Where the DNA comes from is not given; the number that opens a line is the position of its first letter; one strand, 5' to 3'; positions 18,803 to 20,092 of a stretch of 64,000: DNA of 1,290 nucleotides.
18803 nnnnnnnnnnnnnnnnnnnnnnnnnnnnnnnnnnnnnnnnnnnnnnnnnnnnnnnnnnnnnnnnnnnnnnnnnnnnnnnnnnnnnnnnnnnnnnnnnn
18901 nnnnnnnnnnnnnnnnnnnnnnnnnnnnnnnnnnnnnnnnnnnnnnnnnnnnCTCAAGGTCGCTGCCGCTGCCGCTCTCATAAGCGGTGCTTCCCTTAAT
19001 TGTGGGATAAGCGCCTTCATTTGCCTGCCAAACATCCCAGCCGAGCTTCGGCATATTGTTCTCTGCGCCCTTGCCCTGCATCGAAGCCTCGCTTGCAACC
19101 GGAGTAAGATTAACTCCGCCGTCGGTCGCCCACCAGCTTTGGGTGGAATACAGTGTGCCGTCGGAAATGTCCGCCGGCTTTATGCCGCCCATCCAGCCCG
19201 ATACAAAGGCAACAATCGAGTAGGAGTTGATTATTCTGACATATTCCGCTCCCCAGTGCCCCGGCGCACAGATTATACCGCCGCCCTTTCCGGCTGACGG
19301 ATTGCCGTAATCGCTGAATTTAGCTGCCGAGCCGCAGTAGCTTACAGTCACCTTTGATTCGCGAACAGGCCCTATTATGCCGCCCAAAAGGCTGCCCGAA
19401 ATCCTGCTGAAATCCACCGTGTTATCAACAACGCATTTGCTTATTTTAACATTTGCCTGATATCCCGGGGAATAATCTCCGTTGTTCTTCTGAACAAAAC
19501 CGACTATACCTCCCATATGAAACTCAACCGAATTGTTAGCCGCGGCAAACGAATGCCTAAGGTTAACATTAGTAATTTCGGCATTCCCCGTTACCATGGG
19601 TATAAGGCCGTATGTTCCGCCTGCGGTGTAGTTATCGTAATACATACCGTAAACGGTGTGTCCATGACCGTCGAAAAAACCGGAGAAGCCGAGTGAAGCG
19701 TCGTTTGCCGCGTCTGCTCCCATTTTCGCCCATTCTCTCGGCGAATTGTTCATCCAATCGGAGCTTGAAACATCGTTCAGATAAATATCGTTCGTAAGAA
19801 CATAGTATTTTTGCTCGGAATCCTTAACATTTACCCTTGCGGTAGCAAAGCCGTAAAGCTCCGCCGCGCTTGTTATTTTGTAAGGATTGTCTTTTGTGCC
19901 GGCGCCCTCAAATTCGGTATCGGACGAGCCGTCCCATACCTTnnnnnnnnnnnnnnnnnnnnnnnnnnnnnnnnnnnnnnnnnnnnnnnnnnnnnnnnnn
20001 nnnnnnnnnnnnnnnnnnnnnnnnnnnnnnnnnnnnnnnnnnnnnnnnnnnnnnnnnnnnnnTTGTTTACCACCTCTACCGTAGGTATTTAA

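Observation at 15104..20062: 1652-aa C-terminally membrane-anchored surface protein built from four ~310-aa WDG..DPY/GLUG-like modules, with no catalytic domain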

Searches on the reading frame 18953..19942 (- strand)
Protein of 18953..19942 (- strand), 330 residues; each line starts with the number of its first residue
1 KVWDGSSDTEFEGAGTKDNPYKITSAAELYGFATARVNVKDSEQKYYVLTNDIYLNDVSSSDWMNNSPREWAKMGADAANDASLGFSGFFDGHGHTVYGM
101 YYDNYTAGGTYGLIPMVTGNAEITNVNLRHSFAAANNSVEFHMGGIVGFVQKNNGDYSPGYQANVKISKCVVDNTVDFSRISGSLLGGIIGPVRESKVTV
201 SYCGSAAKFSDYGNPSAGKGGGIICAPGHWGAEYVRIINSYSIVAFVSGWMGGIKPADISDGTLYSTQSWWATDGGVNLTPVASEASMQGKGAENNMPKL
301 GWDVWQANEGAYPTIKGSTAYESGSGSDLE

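Call 9: search_solved_structures(query=A1, max_evalue=10, show_alignments=3)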
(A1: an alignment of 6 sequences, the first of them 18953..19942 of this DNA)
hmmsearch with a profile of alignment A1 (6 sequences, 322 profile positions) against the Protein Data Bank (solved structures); distinct sequences matched with E-value up to 10: 5.
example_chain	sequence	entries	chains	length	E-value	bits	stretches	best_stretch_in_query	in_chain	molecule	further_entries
8rd8_TI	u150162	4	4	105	0.089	15.3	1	168-237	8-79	Large ribosomal subunit protein uL24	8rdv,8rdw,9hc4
6m3d_C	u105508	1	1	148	0.13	14.8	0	12-69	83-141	Segmentation polarity homeobox protein engrailed,Segmentation polarity homeobox protein en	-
6v39_T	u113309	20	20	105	0.34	13.4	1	171-241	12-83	50S ribosomal protein L24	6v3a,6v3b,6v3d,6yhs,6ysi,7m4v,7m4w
11cq_A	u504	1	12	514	1.2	11.6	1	98-274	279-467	Portal protein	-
10ec_A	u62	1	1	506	1.9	10.9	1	98-273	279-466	Portal protein gp03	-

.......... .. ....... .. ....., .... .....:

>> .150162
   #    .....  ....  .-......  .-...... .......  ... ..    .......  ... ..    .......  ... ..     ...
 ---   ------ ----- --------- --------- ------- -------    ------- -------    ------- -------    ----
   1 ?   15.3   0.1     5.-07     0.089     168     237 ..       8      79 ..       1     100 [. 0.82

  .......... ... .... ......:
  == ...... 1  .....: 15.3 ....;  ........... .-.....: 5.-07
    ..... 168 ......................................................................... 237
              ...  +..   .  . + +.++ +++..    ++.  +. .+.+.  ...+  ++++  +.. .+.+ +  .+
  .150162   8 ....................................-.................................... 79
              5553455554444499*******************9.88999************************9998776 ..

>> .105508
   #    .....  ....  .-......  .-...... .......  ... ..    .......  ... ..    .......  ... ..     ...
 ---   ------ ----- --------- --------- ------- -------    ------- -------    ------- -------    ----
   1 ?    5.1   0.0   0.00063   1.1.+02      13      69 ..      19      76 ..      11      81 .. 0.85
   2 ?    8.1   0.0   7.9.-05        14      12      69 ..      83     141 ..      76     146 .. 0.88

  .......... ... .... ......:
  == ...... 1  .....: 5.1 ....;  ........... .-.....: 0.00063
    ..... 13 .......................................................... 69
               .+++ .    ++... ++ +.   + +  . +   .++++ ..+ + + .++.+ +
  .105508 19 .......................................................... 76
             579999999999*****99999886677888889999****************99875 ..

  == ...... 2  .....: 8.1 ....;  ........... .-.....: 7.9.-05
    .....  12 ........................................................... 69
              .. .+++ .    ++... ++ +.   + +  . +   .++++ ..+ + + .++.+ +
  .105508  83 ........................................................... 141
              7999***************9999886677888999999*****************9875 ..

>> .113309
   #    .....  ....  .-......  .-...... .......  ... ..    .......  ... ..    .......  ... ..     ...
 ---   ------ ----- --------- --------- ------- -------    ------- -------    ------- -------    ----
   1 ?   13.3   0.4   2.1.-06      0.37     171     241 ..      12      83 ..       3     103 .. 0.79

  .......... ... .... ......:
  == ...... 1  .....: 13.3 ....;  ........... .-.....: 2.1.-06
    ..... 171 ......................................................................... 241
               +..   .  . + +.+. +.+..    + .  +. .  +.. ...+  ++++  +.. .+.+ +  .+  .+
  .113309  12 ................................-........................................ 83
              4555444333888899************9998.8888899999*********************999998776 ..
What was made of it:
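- On GLUG / IgA1-protease-NTD2-type beta-helix domain (PDB 3N6Z; Pfam PF07581, PF05342): A 6-sequence profile found nothing (call 9).
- Tried and rejected: A 6-sequence module profile against PDB sequences gave only noise (call 9).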

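Call 20: search_protein_representatives(alignment_id=A1)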
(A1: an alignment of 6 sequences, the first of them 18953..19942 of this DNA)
Query: 6 sequences, 322 profile positions. Proteins with E-value up to 0.001 (for the whole library): 35414; up to 1e-10: 14733; up to 1e-30: 2149. The best 150 are listed.
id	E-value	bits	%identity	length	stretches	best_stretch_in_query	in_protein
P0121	0.0e+00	1288.1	-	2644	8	1-312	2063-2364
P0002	0.0e+00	1224.4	-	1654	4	1-314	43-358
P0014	0.0e+00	1213.2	-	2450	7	1-313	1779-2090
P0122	0.0e+00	1176.3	-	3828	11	6-311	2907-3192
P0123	0.0e+00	1101.6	-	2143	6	1-309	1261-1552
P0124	0.0e+00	1044.6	-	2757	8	1-305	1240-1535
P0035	0.0e+00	1036.2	-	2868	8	1-314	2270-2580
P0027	0.0e+00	1028.6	-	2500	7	1-315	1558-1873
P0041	0.0e+00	1020.5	-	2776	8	4-306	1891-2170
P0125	4.4e-297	998.9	-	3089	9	7-314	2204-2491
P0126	1.1e-285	961.4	-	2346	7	1-313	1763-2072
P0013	4.7e-285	959.3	-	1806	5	1-313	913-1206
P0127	7.5e-283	952.1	-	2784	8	8-308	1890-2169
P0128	4.6e-279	939.7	-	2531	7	1-314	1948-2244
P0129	6.7e-279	939.1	-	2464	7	2-309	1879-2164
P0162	9.1e-196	665.9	-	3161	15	16-213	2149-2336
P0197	7.3e-157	538.1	-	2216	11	40-234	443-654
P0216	9.1e-141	485.2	-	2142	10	12-240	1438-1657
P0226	1.7e-134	464.6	-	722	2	1-315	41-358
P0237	6.5e-130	449.5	-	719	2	1-314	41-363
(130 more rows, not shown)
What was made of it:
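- Tandem arrays of up to 23 units are atypical for catalytic domains (call 20).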

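Call 22: search_protein_families(library=pfam, proteins=[P0162, P0197, P0216], max_evalue=0.01)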
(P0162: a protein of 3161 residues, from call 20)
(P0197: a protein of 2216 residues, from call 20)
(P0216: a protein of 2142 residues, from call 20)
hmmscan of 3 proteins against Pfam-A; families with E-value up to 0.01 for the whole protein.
P0162 (3161 aa): 0 families

P0197 (2216 aa): 2 families
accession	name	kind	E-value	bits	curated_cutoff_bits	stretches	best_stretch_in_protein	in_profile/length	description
PF20585.4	Pectate_lyase_5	-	1.8e-05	25.3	24.3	0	1544-1621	20-90/126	Putative pectate lyase-like adhesive domain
PF21992.2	DUF6927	-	0.0069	16.8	27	0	1168-1194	18-44/74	Domain of unknown function (DUF6927)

P0216 (2142 aa): 0 families

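Call 24: search_protein_families(library=pfam, alignment_id=A2, max_evalue=0.1)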
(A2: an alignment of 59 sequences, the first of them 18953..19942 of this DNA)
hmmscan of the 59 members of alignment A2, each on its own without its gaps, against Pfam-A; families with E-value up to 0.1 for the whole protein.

A. member 1, window:18953-19942:- (330 aa): 0 families

B. families by the number of members that match (of 59 scanned): 9 families
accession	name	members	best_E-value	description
PF07581.17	Glug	14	0.00044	The GLUG motif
PF05342.19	Peptidase_M26_N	3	0.00045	M26 IgA1-specific Metallo-endopeptidase N-terminal region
PF03718.19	Glyco_hydro_49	1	0.019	Glycosyl hydrolase family 49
PF03815.24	LCCL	1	0.022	LCCL domain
PF16373.10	DUF4985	1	0.042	Domain of unknown function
PF05517.18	p25-alpha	1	0.056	p25-alpha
PF19536.4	POU2F1_C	1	0.072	POU domain, class 2, transcription factor 1 C-terminal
PF05201.20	GlutR_N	1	0.074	Glutamyl-tRNAGlu reductase, N-terminal domain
PF13287.12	Fn3_assoc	1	0.087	Fn3 associated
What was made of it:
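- No PL, GH or CE family HMM matches, apart from 1 of 59 modules with a weak GH49 hit at E 0.019 (call 24).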

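Call 25: predict_structure(alignment_id=A2)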
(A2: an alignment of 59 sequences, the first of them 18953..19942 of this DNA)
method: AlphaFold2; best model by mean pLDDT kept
length: 330 residues; sequences in the alignment: 59
mean_pLDDT: 92.2   pTM: 0.93
mean pLDDT of the five models: 92.2, 91.7, 90.9, 90.6, 90.3
residues with pLDDT >= 90: 267; 70-90: 46; 50-70: 13; < 50: 4
segments of 3 or more residues with pLDDT < 50: 327-330
pLDDT, mean of each block of 10 residues (from residue 1): 97 98 98 93 97 97 96 94 95 98 97 97 98 95 97 79 95 96 93 95 95 62 83 94 85 88 93 86 96 98 97 97 60
secondary structure, 60 per line:
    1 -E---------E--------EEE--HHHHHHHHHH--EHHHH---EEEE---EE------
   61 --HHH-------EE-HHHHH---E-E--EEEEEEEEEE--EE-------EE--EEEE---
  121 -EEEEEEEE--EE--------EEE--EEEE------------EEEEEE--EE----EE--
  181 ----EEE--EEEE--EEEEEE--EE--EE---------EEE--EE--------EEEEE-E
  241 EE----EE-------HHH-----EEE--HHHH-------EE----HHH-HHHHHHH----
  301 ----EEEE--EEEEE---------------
elements in order: E21-23 H26-35 H39-42 E46-49 H76-80 E89-98 E114-117 E122-129 E142-144 E147-150 E163-168 E185-187 E190-193 E196-201 E219-221 E234-238 E240-242 E264-266 H269-272 H290-296 E305-308 E311-315
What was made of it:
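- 18953..19939 (-): Beta-helix module 1 (aa 42-370), positional type A. AF2 pLDDT 92.2, pTM 0.93 (call 25).
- On GLUG / IgA1-protease-NTD2-type beta-helix domain (PDB 3N6Z; Pfam PF07581, PF05342): AF2 pLDDT 92.2 (call 25).
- Fold and homology: the module AF2 model has pLDDT 92.2 (call 25).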

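Call 28: fold_search(model_id=the predicted structure, library=pdb)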
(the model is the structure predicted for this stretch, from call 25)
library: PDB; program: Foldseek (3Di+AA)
matches with E <= 10: 109; with E <= 0.001: 1
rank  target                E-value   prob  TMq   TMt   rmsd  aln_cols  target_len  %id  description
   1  3n6z                  5.6e-05  1.00  0.47  0.46   8.2       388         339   15  Crystal structure of a putative immunoglobulin A1 protease (BACOVA_03286) from Bacteroides ovatus at 1.30 A resolution (released 2010-07-21)
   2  6xjb                  1.3e-02  0.75  0.28  0.09  11.6       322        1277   13  IgA1 Protease (released 2020-12-09)
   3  7uvl_P                9.7e-02  0.80  0.26  0.08   8.8       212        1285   16  IgA1 Protease with IgA1 substrate (released 2022-11-23)
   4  6xja_P                1.1e-01  0.28  0.26  0.09  12.7       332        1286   13  Streptococcus Pneumoniae IgA1 Protease with IgA1 substrate (released 2021-01-20)
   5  2nzm_A                2.9e-01  0.08  0.19  0.16  18.6       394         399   12  Hexasaccharide I bound to Bacillus subtilis pectate lyase (released 2007-11-20)
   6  1bn8                  4.6e-01  0.08  0.21  0.18  16.9       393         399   12  BACILLUS SUBTILIS PECTATE LYASE (released 1998-08-05)
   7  1pcl                  6.5e-01  0.03  0.15  0.15  15.5       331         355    9  UNUSUAL STRUCTURAL FEATURES IN THE PARALLEL BETA-HELIX IN PECTATE LYASES (released 1995-02-14)
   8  1jta                  6.8e-01  0.06  0.18  0.17  13.4       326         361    9  Crystal Structure of Pectate Lyase A (C2 form) (released 2002-06-19)
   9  3krg_A                6.8e-01  0.04  0.18  0.16  17.1       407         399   10  Structural insights into substrate specificity and the anti beta-elimination mechanism of pectate lyase (released 2010-02-09)
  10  6c72_A                7.5e-01  0.02  0.13  0.09  14.9       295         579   11  Crystal structure of a tailspike protein gp49 from Acinetobacter baumannii bacteriophage Fri1, a capsular polysacchari (released 2019-01-23)
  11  7uvk                  8.3e-01  0.13  0.26  0.09  13.4       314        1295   12  G. haemolysans IgA1 protease (released 2022-11-23)
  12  1jrg_B                9.2e-01  0.06  0.19  0.18  12.7       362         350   10  Crystal Structure of the R3 form of Pectate Lyase A, Erwinia chrysanthemi (released 2002-06-19)
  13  6kfn                  9.2e-01  0.04  0.16  0.17  14.4       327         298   11  Crystal structure of alginate lyase from Paenibacillus sp. str. FPU-7 (released 2019-10-30)
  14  2w7z_A                1.1e+00  0.03  0.13  0.18  11.2       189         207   10  Structure of the pentapeptide repeat protein EfsQnr, a DNA gyrase inhibitor. Free amines modified by cyclic pentylatio (released 2009-05-05)
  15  4hwv_A                1.1e+00  0.06  0.20  0.15  16.4       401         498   10  Structure of Pectate Lyase from Acidovorax avenae subsp citrulli (released 2013-10-23)
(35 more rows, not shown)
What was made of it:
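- On GLUG / IgA1-protease-NTD2-type beta-helix domain (PDB 3N6Z; Pfam PF07581, PF05342): Foldseek E 5.6e-5 to 3N6Z (call 28).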

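Call 55: find_encoding_contigs(protein=P0237, flank=3000, max_places=2)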
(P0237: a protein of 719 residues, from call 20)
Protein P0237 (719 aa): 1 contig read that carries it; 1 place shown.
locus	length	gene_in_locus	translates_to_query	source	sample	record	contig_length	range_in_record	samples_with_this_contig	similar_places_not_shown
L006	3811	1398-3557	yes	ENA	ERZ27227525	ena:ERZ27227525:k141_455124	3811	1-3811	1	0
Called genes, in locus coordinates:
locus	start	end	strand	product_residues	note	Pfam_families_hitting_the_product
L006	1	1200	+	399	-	?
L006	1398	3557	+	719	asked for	-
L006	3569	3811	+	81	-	?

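Call 56: find_encoding_contigs(protein=P0226, flank=3000, max_places=2)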
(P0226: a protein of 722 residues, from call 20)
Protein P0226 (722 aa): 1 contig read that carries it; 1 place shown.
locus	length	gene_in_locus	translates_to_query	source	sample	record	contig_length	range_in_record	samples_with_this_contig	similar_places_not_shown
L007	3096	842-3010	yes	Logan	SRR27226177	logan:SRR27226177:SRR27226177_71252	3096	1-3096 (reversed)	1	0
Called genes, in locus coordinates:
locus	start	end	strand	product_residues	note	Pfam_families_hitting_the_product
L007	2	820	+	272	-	?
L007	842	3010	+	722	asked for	-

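Call 59: search_solved_structures(query=A2, max_evalue=1, show_alignments=2)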
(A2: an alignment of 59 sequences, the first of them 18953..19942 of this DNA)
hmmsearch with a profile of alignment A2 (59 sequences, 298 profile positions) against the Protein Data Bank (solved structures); distinct sequences matched with E-value up to 1: 6.
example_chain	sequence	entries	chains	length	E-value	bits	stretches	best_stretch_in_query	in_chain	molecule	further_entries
3n6z_A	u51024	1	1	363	3.8e-23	85.7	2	10-227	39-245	putative immunoglobulin A1 protease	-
7uvk_A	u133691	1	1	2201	5.6e-10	42.5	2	108-257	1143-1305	IgA1 Protease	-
7uvl_P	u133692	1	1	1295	6e-10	42.4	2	124-257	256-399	LPXTG-motif cell wall anchor domain protein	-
6xjb_A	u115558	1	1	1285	1.1e-05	28.4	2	100-266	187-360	Immunoglobulin A1 protease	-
7jgj_A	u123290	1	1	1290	1.2e-05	28.3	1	100-266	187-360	Immunoglobulin A1 protease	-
6xja_P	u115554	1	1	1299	1.2e-05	28.3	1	100-266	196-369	Immunoglobulin A1 protease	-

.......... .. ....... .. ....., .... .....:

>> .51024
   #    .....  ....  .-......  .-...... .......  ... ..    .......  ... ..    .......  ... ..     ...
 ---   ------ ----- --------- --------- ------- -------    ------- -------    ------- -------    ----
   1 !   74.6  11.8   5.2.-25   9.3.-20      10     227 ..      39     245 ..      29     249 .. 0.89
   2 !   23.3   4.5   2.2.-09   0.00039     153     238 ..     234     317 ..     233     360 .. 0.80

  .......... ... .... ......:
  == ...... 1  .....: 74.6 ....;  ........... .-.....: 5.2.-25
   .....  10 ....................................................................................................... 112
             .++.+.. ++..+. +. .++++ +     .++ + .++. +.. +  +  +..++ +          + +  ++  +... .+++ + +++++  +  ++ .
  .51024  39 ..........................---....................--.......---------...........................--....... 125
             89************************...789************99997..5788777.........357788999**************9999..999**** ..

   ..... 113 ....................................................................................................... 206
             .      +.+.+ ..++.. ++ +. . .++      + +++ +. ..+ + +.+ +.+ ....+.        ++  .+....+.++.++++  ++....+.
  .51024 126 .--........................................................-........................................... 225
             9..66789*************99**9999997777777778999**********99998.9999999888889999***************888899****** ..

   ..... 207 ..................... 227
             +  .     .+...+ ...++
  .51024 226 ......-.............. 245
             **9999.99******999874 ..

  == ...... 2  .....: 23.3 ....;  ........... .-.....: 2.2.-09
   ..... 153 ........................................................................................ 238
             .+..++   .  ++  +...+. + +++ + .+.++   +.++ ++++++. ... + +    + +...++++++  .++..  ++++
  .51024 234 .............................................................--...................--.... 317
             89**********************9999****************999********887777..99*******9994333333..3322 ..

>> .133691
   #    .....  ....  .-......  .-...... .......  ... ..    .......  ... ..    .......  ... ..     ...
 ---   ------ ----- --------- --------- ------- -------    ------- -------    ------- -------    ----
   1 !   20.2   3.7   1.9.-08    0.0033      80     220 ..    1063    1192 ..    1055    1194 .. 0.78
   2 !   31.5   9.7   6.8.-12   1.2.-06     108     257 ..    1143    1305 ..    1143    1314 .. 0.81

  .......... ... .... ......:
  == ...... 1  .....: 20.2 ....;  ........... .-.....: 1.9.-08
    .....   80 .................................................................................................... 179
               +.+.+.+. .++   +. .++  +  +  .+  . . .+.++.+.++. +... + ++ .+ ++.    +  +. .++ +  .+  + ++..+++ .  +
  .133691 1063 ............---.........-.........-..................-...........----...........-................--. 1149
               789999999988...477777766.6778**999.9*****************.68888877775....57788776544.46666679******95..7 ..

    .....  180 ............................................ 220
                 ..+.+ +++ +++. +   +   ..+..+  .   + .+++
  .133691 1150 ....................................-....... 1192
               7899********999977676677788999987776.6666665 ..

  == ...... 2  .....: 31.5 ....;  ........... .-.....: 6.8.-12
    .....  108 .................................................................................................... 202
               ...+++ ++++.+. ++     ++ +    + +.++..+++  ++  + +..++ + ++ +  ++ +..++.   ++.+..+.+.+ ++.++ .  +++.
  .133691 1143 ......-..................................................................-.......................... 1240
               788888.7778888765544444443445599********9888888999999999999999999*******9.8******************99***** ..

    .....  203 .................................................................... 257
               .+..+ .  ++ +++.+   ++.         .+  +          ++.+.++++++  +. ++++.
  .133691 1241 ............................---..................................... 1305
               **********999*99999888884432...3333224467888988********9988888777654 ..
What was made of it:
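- On GLUG / IgA1-protease-NTD2-type beta-helix domain (PDB 3N6Z; Pfam PF07581, PF05342): 59-sequence module profile against PDB sequences: 3N6Z E 3.8e-23, 7UVK 5.6e-10, 6XJB 1.1e-5 (call 59).
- Profile-to-PDB sequence search gives E 3.8e-23, 5.6e-10 and 1.1e-5 (call 59). In 3N6Z the N96 and D97 positions are not conserved, and D128 is not conserved in IgA1P (call 59).
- Tried and rejected: The relationship appeared only with a 59-sequence profile (call 59).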
